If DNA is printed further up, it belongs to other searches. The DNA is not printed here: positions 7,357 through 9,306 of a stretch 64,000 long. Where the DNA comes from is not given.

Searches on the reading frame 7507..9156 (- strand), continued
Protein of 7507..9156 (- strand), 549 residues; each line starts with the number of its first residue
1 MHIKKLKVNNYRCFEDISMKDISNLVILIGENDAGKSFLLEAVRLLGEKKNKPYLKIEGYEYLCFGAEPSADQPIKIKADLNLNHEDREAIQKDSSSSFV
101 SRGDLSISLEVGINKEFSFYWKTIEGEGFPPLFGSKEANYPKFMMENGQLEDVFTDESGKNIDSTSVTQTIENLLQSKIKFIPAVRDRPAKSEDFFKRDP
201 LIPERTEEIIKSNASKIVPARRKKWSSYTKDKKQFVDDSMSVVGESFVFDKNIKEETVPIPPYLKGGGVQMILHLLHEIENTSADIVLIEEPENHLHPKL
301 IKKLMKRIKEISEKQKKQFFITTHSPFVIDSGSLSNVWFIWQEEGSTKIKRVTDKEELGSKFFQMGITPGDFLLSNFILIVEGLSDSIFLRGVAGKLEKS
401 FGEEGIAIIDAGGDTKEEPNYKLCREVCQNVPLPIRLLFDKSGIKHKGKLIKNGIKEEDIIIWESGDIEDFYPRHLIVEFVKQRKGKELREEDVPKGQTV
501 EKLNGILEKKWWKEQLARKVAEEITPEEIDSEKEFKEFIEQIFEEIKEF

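Call 59: find_encoding_contigs(protein=P0020, flank=6000)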
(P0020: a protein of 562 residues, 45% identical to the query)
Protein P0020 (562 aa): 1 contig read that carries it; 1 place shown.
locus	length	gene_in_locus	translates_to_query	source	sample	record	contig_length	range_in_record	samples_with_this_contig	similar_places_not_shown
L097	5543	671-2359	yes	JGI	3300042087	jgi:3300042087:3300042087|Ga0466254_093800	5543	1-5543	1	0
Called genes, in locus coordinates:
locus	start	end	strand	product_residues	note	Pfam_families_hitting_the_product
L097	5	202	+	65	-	PF26558:DHQS_2nd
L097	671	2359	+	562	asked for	PF02463:SMC_N (weak), PF11398:DUF2813 (faint), PF13175:AAA_15, PF13476:AAA_23 (weak), PF13555:AAA_29 (faint), PF13304:AAA_21, PF20469:OLD-like_TOPRIM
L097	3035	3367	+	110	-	-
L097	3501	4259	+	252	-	-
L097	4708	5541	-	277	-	?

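Call 61: search_protein_families(library=pfam, proteins=[L094:2290-4191:+, L008:4937-5713:+, L093:1396-2151:+, L093:217-1254:-, L005:1875-2318:+, L005:483-1517:+], max_evalue=0.01)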
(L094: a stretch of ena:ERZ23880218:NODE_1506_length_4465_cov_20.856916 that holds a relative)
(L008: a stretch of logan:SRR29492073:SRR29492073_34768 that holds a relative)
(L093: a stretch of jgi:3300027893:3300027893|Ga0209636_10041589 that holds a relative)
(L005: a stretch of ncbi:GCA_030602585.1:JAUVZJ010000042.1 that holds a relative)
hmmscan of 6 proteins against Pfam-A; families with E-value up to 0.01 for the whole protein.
L094:2290-4191:+ (633 aa): 3 families
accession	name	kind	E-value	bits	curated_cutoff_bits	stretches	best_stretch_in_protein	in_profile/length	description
PF09002.17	Card1_endonuc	-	5.2e-05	23.3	26.4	1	241-296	10-65/136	Card1-like, endonuclease domain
PF14354.12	Lar_restr_allev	-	0.0015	19.2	28.6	0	144-199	2-33/58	Restriction alleviation protein Lar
PF08378.17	NERD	-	0.0063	17.4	22.1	0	245-301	6-61/111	Nuclease-related domain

L008:4937-5713:+ (258 aa): 0 families

L093:1396-2151:+ (251 aa): 0 families

L093:217-1254:- (345 aa): 0 families

L005:1875-2318:+ (147 aa): 0 families

L005:483-1517:+ (344 aa): 1 family
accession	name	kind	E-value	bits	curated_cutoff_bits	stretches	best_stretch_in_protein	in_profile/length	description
PF10011.15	DUF2254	-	0.00051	19.4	28.8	1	15-137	41-168/368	Predicted membrane protein (DUF2254)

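Call 62: search_protein_families(library=padloc, proteins=[L094:2290-4191:+, L008:4937-5713:+, L093:1396-2151:+, L093:217-1254:-, L005:1875-2318:+, L005:483-1517:+], max_evalue=0.01)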
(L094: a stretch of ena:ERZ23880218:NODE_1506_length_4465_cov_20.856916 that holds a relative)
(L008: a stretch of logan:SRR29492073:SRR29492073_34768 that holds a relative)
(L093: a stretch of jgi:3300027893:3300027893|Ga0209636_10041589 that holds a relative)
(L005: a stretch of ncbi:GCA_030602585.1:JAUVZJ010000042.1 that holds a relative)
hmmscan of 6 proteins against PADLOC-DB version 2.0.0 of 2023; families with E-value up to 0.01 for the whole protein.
L094:2290-4191:+ (633 aa): 6 families
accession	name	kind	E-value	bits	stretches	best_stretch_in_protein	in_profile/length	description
PDLC01880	CARF4--CARF_PDDEXK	-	1e-08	32.9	1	241-298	240-296/364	-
PDLC01968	CARF_PDDEXK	-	3e-08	31.2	1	136-295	153-292/361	-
PDLC01881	CARF4--CARF_PDDEXK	-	1.2e-07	29.3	1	227-296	238-308/378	-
PDLC01903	CARF4--CARF_PDDEXK_TM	-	2.7e-07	28.3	1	154-349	199-373/380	-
PDLC01619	Csx1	-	3.2e-05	21.3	1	241-296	224-275/330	CAS-III; associated_signaling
PDLC01512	Csx1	-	5.4e-05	20.5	1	224-294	239-309/382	CAS-III; associated_signaling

L008:4937-5713:+ (258 aa): 0 families

L093:1396-2151:+ (251 aa): 0 families

L093:217-1254:- (345 aa): 0 families

L005:1875-2318:+ (147 aa): 0 families

L005:483-1517:+ (344 aa): 0 families

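Call 71: search_protein_families(library=ncbifam, proteins=[window:7507-9156:-], max_evalue=0.01)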
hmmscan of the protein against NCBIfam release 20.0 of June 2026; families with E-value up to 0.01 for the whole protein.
window:7507-9156:- (549 aa): 20 families
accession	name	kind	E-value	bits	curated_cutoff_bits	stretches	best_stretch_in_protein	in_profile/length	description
NF047739.1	antiphage_MADS3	equivalog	5.1e-19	68.7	420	2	273-349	327-400/427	methylation-associated defense system AAA family ATPase MAD3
NF038234.1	retron_eff_Eco8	equivalog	3.3e-18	65.7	250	2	271-386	258-387/679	retron Eco8 family effector endonuclease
NF041760.1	PtuA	equivalog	1.2e-13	50.9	500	2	285-350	378-442/524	retron Ec78 anti-phage system effector ATPase PtuA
TIGR04435.1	restrict_AAA_1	hypoth_equivalog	8.5e-10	37.9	300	1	281-362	416-504/568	restriction system-associated AAA family ATPase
TIGR00611.2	recf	equivalog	4.5e-08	32.6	172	1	3-48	1-46/339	DNA replication/repair protein RecF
NF000169.2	ABCF_Sal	exception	8.7e-05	21.4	725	1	266-328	132-190/542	Sal family ABC-F type ribosomal protection protein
TIGR02315.1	ABC_phnC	equivalog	0.00012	21.6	266.1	0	283-325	163-205/243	phosphonate ABC transporter ATP-binding protein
NF040873.1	AztA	equivalog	0.001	18.6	220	0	221-325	85-178/191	zinc ABC transporter ATP-binding protein AztA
TIGR03608.1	L_ocin_972_ABC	subfamily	0.0011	18.5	254.85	0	283-330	152-198/206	putative bacteriocin export ABC transporter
NF008338.0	PRK11124.1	equivalog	0.0021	17.6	369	0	283-323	159-199/242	arginine ABC transporter ATP-binding protein ArtP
NF041774.1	tung_ATPbind_TupC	equivalog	0.0021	17.1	400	0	284-326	147-189/319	tungstate ABC transporter ATP-binding protein TupC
NF000355.4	ribo_prot_ABC_F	equivalog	0.0025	16.7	380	0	282-310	134-162/499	ribosomal protection-like ABC-F family protein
NF002244.0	PRK01156.1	equivalog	0.003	15.7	847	0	1-50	1-52/895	DNA double-strand break repair ATPase Rad50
NF010166.0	PRK13646.1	equivalog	0.0038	16.5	458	1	262-325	143-205/286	energy-coupling factor transporter ATPase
NF010680.0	PRK14079.1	equivalog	0.0075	15.3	386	0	1-45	1-45/349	recombination protein F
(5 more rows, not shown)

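Call 91: find_related_loci(query=window:7507-9156:-, collection=viral_contigs, flank=6000)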
Query window:7507-9156:- (549 aa) in viral_contigs; peptide patterns used: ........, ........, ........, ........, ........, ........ (x = any residue, [..] = any of these).
No stretch of DNA in the collection matches any of the patterns.
